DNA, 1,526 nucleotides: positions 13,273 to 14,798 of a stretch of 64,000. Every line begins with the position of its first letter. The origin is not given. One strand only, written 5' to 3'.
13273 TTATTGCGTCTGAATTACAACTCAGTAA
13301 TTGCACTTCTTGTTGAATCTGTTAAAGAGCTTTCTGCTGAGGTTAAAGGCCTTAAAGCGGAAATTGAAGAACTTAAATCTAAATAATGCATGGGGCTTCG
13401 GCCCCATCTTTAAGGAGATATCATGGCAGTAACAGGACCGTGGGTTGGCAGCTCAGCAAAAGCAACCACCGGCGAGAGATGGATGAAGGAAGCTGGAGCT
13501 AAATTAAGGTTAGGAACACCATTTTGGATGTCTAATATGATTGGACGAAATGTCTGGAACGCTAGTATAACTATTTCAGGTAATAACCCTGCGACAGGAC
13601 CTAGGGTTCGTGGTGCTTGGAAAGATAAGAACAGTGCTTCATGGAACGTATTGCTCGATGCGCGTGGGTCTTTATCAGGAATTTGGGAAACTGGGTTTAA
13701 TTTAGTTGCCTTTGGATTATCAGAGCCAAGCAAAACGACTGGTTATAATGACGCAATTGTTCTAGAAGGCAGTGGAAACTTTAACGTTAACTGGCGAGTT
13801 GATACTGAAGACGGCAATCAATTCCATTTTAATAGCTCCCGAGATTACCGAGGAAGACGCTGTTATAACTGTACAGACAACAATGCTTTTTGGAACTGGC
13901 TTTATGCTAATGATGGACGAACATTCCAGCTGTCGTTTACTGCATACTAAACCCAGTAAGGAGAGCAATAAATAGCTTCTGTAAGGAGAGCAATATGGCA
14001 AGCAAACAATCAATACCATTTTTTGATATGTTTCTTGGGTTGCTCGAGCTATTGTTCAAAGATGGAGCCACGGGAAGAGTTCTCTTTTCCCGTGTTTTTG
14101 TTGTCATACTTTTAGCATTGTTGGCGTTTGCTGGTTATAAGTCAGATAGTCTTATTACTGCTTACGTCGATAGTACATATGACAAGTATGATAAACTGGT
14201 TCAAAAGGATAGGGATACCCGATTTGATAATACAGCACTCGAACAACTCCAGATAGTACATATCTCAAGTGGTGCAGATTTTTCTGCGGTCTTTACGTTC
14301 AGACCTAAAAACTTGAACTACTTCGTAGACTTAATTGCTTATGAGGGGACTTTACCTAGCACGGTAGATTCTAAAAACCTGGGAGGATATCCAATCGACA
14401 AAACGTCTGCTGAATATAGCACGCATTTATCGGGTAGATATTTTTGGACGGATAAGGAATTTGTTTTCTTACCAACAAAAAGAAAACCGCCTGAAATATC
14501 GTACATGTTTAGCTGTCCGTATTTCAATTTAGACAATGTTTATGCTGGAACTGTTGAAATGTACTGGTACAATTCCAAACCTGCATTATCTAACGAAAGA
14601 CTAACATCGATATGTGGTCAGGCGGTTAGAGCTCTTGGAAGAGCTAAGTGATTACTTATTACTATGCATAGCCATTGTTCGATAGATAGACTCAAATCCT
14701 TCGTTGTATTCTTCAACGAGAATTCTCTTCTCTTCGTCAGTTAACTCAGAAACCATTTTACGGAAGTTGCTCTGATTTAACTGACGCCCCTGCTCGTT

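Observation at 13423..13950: Truncated gp38-like adhesin with a novel Trp-rich C-terminal domain and no glycine-rich motifs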

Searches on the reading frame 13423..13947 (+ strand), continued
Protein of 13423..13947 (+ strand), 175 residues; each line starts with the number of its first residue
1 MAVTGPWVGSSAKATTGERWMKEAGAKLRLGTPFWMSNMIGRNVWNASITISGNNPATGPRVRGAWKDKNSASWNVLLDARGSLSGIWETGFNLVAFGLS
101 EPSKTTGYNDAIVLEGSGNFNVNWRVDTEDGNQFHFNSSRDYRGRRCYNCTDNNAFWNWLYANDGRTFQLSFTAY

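Call 44: get_annotated_region(hit=H18, flank=4500)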
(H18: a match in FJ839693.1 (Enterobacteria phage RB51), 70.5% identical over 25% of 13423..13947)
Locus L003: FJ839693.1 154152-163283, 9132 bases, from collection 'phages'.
description: Enterobacteria phage RB51, complete genome.
organism: Enterobacteria phage RB51 (NCBI taxid 10693)
taxonomy: Viruses; Duplodnaviria; Heunggongvirae; Uroviricota; Caudoviricetes; Straboviridae; Tevenvirinae; Tequatrovirus; Tequatrovirus RB51
host: -; source: -; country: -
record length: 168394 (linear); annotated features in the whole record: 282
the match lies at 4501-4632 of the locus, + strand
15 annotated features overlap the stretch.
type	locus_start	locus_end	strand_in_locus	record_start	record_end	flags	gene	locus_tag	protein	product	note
CDS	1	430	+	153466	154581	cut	35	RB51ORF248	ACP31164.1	gp35 tail fiber hinge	-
CDS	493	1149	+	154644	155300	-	36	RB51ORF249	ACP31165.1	gp36 hinge connector long tail fiber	-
CDS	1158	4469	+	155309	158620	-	37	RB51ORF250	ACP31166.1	gp37 large distal tail fiber subunit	similar to T6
CDS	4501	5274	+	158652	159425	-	38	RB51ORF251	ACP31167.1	gp38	similar to Ox2, T6, M1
CDS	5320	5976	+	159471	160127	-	t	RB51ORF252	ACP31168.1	holin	inner membrane pore protein, lysis timing and inhibition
CDS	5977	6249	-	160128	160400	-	asiA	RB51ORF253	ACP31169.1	AsiA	binds host sigma70, inhibits binding to -35, facilitates bind motA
CDS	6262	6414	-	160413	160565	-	asiA.1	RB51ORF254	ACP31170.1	asiA.1 hypothetical protein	-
CDS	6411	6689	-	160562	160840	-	arn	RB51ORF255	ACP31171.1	inhibitor of MrcBC restriction nuclease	-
CDS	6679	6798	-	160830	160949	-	RB32ORF249c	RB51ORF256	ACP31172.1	RB32ORF249c hypothetical protein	similar to RB43ORF288c, PGH25p221nc, Aeh1ORF324c and KVP40.0286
CDS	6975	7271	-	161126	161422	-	arn.2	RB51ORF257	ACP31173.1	arn.2 hypothetical protein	-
CDS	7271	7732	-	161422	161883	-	arn.3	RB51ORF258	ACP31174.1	arn.3 hypothetical protein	-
CDS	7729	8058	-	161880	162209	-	arn.4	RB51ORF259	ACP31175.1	arn.4 hypothetical protein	-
CDS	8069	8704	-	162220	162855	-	motA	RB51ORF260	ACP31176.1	MotA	activator middle promoter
CDS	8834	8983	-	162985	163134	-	motA.1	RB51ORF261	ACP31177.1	motA.1 hypothetical protein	predicted periplasmic protein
CDS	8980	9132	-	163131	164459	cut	52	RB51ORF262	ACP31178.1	gp52 DNA topoisomerase subunit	-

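Call 47: fold_search(model_id=the predicted structure, library=pdb)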
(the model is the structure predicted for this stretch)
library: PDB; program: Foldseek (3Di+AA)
matches with E <= 10: 571; with E <= 0.001: 0
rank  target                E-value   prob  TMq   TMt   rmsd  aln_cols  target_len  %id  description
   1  6f45_D                4.0e-03  1.00  0.24  0.17   0.7        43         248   53  Crystal structure of the gp37-gp38 adhesin tip complex of the bacteriophage S16 long tail fiber (released 2018-08-01)
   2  7une_P                2.3e-01  0.66  0.24  0.11   7.9        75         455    9  The V1 region of bovine V-ATPase in complex with human mEAK7 (focused refinement) (released 2022-06-15)
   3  7dm0_A                2.4e-01  0.06  0.16  0.17  20.5       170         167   14  Biofilm associated protein - C region (released 2021-12-15)
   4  6wlz_D                2.5e-01  0.69  0.23  0.10   4.1        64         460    8  The V1 region of human V-ATPase in state 1 (focused refinement) (released 2020-11-11)
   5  7fda_F                2.8e-01  0.63  0.24  0.10   5.2        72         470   12  CryoEM Structure of Reconstituted V-ATPase, state1 (released 2021-12-22)
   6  9cf8_D                2.8e-01  0.54  0.22  0.10   8.0        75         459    7  Cryo-EM structure of human kidney V-ATPase state 1 (released 2025-08-06)
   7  7tmr_D                3.2e-01  0.51  0.23  0.10   5.9        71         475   10  V-ATPase from Saccharomyces cerevisiae, State 1 (released 2022-04-13)
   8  7fda_B                3.3e-01  0.63  0.25  0.11   5.3        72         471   12  CryoEM Structure of Reconstituted V-ATPase, state1 (released 2021-12-22)
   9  7une_O                3.3e-01  0.57  0.24  0.11   7.7        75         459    9  The V1 region of bovine V-ATPase in complex with human mEAK7 (focused refinement) (released 2022-06-15)
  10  6vq6_D                3.3e-01  0.51  0.22  0.10   8.1        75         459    7  Mammalian V-ATPase from rat brain - composite model of rotational state 1 bound to ADP and SidK (built from focused re (released 2020-03-18)
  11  3qzo_D                3.3e-01  0.12  0.22  0.28  15.1       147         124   12  Staphylococcus aureus IsdA NEAT domain in complex with heme, reduced crystal (released 2011-08-31)
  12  7uzf_D                3.5e-01  0.51  0.23  0.10   7.7        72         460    7  Rat Kidney V-ATPase with SidK, State 1 (released 2023-11-22)
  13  7tmq_D                3.7e-01  0.57  0.23  0.10   3.9        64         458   11  V1 complex lacking subunit C from Saccharomyces cerevisiae, State 3 (released 2022-04-06)
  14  7tmr_F                3.7e-01  0.41  0.23  0.10  12.9        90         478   10  V-ATPase from Saccharomyces cerevisiae, State 1 (released 2022-04-13)
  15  7quz_BBB              3.9e-01  0.11  0.23  0.22  17.7       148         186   12  Crystal structure of the SeMet octameric C-terminal Big_2-CBM56 domains from Paenibacillus illinoisensis (Bacillus c (released 2023-02-01)
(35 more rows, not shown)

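Call 87: search_protein_families(library=ncbifam, proteins=[window:13423-13947:+], max_evalue=0.1)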
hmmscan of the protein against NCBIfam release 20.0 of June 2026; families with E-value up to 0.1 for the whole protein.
window:13423-13947:+ (175 aa): 0 families

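Call 88: search_protein_families(library=pfam, proteins=[L003:1158-4466:+], max_evalue=0.001)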
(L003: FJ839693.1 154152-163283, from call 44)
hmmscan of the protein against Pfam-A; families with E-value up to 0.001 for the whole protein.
L003:1158-4466:+ (1103 aa): 2 families
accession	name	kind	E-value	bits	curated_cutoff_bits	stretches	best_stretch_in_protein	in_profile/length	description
PF13884.11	Peptidase_S74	-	1.1e-12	48.5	22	1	993-1052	1-57/58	Chaperone of endosialidase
PF21446.3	Gp34_trimer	-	8.4e-08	33.2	27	1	450-551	10-116/116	Long-tail fiber proximal subunit, C-terminal, trimerization domain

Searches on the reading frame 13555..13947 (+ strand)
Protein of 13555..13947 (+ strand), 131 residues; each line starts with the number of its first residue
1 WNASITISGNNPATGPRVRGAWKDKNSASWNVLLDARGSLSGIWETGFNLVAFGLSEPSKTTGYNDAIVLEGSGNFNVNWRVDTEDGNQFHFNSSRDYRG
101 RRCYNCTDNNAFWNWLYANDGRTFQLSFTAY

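Call 85: search_solved_structures(query=A4, max_evalue=10, show_alignments=1)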
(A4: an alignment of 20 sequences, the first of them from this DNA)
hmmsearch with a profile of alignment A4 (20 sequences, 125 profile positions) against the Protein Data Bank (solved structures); distinct sequences matched with E-value up to 10: 5.
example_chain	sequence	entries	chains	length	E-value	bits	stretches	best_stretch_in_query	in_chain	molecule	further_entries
6trp_A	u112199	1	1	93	0.43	14.2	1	11-60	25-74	Peptide synthetase XpsB,Peptide synthetase XpsB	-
4rct_A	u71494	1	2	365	0.53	13.9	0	72-113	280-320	Restriction endonuclease R.NgoVII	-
7dm0_A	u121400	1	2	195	1.1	12.9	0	51-86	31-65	Biofilm-associated surface protein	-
2zpc_A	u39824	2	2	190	2.3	11.8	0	59-106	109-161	Outer-membrane lipoprotein carrier protein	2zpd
7z6x_A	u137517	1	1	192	2.8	11.6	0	60-106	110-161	Outer-membrane lipoprotein carrier protein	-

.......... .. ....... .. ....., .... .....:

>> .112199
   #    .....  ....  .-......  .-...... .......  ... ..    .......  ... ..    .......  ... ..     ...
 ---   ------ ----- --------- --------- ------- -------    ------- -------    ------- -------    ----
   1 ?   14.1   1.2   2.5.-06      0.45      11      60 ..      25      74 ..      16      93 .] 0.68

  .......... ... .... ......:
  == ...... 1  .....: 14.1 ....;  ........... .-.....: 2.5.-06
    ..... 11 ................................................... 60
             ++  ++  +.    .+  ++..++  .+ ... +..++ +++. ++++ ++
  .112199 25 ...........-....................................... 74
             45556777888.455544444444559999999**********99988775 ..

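Call 86: search_protein_families(library=pfam, alignment_id=A4, max_evalue=1)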
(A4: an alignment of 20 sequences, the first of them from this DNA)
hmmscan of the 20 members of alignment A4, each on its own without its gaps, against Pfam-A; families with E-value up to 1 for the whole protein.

A. member 1, seq(131 aa): 0 families

B. families by the number of members that match (of 20 scanned): 10 families
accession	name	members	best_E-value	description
PF16390.11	DUF4999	1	0.0084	Domain of unknown function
PF17991.7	Thioredoxin_10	1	0.027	Thioredoxin like C-terminal domain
PF06236.17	MelC1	1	0.057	Tyrosinase co-factor MelC1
PF22867.1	YoaL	1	0.084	Protein YoaL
PF23892.1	Ig_CycH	1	0.089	Cytochrome c-type biogenesis protein H Ig-like domain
PF12690.13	BsuPI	1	0.12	Intracellular proteinase inhibitor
PF19804.4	DUF6287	1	0.12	Domain of unknown function (DUF6287)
PF22686.1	Alg17C_C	1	0.13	Exo-oligoalginate lyase-like, C-terminal domain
PF08528.16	Whi5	1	0.23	Whi5 like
PF16189.11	Creatinase_N_2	1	0.28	Creatinase/Prolidase N-terminal domain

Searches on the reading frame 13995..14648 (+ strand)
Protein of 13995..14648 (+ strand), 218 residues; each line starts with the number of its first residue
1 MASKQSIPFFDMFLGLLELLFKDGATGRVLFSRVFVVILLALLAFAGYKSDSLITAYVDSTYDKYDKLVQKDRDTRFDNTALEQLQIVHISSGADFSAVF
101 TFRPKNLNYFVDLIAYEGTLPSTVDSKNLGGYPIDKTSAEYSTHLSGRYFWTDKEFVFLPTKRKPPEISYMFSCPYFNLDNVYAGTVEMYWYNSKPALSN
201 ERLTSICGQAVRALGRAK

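Call 3: search_protein_families(library=pfam, proteins=[window:13995-14648:+], max_evalue=1)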
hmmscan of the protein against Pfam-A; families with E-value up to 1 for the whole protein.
window:13995-14648:+ (218 aa): 1 family
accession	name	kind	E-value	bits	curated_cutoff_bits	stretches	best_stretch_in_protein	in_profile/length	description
PF11031.13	Phage_holin_T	-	1.8e-72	243.9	22.2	1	10-217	7-233/233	Bacteriophage T holin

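Call 4: search_protein_families(library=phrogs, proteins=[window:13995-14648:+], max_evalue=0.1)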
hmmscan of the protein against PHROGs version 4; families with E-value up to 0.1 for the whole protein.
window:13995-14648:+ (218 aa): 2 families
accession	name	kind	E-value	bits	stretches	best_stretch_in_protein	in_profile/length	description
phrog_860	-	lysis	2.9e-95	318.9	1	4-218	2-215/215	holin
phrog_34589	-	lysis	1.5e-23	83.5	1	56-105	3-52/53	holin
